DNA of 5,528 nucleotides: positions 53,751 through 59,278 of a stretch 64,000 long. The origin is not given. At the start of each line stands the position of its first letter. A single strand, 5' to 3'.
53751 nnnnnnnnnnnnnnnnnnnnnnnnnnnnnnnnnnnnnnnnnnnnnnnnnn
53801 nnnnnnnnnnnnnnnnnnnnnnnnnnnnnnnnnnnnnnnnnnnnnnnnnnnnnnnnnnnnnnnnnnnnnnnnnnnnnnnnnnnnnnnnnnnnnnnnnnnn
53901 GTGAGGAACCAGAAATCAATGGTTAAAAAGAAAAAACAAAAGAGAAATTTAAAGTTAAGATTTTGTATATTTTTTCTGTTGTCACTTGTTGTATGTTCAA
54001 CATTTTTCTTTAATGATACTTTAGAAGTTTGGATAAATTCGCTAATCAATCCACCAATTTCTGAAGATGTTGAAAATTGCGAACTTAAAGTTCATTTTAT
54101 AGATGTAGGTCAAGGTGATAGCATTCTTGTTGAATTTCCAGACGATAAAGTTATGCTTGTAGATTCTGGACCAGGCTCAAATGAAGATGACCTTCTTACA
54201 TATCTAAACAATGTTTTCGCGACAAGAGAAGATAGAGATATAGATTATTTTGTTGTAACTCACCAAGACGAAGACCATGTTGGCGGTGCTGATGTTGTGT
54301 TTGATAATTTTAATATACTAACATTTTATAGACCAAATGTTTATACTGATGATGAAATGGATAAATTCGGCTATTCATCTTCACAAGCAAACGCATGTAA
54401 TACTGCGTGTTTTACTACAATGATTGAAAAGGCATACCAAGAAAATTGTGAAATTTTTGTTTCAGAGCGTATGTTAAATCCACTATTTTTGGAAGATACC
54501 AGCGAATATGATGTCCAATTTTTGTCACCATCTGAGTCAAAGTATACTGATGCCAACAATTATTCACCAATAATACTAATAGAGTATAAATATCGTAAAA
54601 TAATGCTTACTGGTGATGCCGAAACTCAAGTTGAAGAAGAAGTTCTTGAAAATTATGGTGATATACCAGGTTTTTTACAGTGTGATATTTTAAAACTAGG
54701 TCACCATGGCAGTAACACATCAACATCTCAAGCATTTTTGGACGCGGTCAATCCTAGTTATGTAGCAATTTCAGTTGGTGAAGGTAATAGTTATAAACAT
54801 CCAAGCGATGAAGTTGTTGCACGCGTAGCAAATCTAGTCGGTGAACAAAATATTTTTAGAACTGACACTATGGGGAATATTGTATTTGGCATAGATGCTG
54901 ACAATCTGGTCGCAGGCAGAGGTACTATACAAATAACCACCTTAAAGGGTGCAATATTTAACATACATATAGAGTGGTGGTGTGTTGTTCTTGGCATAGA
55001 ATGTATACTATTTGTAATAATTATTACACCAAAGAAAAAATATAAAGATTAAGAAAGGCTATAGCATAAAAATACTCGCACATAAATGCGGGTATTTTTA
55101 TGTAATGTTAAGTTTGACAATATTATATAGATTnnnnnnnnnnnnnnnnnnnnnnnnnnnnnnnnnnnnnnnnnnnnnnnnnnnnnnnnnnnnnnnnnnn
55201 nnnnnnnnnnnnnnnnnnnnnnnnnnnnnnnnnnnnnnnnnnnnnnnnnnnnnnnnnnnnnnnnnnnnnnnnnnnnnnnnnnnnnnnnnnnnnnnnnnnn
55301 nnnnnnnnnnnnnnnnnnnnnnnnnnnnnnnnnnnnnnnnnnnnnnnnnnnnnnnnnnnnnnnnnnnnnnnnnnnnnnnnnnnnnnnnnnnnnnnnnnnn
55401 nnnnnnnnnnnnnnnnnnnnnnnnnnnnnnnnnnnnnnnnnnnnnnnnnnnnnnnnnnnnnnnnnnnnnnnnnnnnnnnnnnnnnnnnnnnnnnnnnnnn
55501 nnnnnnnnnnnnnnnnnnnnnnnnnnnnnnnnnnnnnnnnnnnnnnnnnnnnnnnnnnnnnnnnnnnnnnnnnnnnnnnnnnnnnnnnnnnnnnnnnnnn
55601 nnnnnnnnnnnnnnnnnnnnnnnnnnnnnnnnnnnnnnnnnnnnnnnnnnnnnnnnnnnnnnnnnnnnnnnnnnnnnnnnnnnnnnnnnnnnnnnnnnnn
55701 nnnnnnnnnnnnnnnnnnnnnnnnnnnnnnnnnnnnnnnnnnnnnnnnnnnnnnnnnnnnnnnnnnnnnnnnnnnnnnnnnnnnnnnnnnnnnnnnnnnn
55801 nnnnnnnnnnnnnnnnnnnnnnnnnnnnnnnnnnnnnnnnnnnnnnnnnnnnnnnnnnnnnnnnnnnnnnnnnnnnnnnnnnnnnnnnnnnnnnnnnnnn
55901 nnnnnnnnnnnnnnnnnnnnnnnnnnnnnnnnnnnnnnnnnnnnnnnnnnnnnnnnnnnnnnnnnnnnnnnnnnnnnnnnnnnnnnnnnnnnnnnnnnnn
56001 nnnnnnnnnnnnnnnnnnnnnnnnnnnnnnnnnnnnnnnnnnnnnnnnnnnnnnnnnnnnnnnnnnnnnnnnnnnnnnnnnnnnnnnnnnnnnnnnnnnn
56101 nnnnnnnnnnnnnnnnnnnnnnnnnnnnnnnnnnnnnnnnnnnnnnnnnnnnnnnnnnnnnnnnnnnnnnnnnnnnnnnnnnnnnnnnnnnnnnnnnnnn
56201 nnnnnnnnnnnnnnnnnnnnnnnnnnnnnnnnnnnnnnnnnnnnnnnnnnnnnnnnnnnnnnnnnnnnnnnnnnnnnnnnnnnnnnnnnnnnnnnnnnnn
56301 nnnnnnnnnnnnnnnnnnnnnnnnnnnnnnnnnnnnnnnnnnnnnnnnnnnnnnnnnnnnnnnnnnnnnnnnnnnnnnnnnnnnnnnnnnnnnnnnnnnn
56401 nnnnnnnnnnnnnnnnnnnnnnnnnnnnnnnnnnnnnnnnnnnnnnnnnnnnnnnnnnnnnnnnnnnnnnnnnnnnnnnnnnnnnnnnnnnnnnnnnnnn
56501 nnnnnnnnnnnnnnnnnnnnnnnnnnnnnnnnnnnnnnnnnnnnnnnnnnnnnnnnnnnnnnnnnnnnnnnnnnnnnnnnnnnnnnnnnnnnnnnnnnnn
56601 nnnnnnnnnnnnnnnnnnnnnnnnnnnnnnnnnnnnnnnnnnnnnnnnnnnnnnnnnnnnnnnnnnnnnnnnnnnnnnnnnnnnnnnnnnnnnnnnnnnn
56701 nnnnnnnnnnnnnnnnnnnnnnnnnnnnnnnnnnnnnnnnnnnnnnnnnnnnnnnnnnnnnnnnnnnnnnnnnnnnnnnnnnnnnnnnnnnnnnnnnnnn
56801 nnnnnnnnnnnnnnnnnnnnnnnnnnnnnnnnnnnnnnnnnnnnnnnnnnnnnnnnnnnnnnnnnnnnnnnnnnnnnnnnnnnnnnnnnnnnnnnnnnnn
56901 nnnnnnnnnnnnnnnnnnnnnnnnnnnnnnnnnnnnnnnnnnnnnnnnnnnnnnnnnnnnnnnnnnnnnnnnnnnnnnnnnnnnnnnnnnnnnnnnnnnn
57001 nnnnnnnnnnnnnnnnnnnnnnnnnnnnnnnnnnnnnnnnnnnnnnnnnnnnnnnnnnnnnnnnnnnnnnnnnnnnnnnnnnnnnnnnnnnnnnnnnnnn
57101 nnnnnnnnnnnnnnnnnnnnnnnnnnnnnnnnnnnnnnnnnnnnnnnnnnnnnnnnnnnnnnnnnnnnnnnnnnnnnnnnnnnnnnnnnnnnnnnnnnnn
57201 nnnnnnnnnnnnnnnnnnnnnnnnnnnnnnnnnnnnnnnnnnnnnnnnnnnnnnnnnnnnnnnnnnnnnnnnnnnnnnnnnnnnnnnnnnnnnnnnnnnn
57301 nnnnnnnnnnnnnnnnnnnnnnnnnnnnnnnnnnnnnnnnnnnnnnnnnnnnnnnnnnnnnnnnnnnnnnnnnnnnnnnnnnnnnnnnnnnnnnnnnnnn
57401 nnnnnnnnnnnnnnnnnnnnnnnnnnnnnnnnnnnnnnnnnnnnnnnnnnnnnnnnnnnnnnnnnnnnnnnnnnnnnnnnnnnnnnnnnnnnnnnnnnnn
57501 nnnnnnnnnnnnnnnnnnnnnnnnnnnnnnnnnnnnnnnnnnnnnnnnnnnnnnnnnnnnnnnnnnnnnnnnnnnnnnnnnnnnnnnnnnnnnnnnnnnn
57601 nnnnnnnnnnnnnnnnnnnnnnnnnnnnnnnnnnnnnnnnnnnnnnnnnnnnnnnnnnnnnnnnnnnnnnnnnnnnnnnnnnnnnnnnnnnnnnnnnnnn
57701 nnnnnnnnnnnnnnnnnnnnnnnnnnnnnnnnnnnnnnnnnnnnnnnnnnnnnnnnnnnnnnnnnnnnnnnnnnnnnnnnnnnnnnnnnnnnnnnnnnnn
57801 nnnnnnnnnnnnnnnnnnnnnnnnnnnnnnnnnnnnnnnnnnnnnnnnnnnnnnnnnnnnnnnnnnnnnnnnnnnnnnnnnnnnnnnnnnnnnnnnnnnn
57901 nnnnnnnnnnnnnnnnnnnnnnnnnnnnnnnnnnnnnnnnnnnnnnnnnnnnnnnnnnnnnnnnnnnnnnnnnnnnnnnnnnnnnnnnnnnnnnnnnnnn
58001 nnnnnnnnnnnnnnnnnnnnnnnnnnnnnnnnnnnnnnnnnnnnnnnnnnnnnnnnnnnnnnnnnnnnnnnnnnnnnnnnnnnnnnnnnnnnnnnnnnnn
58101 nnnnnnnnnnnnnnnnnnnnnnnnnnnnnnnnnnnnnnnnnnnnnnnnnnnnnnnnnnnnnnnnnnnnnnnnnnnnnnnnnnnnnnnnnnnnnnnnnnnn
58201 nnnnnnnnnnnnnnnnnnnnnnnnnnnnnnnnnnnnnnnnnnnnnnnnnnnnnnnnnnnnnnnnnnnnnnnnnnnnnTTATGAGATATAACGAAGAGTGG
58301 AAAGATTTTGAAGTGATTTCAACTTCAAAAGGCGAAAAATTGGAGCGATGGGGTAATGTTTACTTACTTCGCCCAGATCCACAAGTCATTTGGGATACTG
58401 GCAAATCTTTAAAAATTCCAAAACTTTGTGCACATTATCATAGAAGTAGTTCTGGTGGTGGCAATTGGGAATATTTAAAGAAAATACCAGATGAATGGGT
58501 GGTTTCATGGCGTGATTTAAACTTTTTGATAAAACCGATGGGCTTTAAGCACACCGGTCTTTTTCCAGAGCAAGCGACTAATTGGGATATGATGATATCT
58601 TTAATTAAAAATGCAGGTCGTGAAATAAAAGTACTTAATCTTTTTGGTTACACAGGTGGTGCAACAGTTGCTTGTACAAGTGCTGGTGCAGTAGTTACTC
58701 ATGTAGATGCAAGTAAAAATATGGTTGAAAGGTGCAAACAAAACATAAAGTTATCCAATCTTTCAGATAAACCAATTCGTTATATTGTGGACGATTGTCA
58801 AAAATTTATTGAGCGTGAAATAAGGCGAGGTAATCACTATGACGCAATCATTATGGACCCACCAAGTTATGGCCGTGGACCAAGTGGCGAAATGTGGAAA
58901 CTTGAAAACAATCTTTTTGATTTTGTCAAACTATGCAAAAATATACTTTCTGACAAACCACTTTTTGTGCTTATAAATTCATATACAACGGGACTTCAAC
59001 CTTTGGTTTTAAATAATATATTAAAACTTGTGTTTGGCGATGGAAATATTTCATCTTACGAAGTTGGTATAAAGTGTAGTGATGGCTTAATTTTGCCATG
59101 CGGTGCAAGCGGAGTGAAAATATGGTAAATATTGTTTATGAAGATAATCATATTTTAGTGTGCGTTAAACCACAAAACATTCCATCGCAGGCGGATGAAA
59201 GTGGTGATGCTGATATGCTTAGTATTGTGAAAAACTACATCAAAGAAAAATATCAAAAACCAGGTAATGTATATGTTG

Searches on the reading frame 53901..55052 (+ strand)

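Call 36: search_protein_families(library=pfam, proteins=[window:53901-55052:+], max_evalue=0.001)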
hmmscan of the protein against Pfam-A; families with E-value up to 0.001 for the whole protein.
window:53901-55052:+ (383 aa): 1 family
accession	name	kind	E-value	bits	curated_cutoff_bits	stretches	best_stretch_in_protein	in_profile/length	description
PF00753.33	Lactamase_B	-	2e-17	64.2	22.7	1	68-292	2-194/196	Metallo-beta-lactamase superfamily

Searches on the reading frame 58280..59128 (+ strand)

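Call 36: search_protein_families(library=pfam, proteins=[window:58280-59128:+], max_evalue=0.001)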
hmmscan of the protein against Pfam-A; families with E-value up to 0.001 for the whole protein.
window:58280-59128:+ (282 aa): 4 families
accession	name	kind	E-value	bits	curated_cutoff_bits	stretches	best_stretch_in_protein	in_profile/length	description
PF10672.15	Methyltrans_SAM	-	5.6e-11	42.7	27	1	71-200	84-209/286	S-adenosylmethionine-dependent methyltransferase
PF03602.21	Cons_hypoth95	-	3.1e-08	34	24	1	107-195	34-122/182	Conserved hypothetical protein 95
PF09445.16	Methyltransf_15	-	1.5e-05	25.1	22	1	118-208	4-94/165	RNA cap guanine-N2 methyltransferase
PF13649.12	Methyltransf_25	-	0.00063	20.8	27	0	125-192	8-70/97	Methyltransferase domain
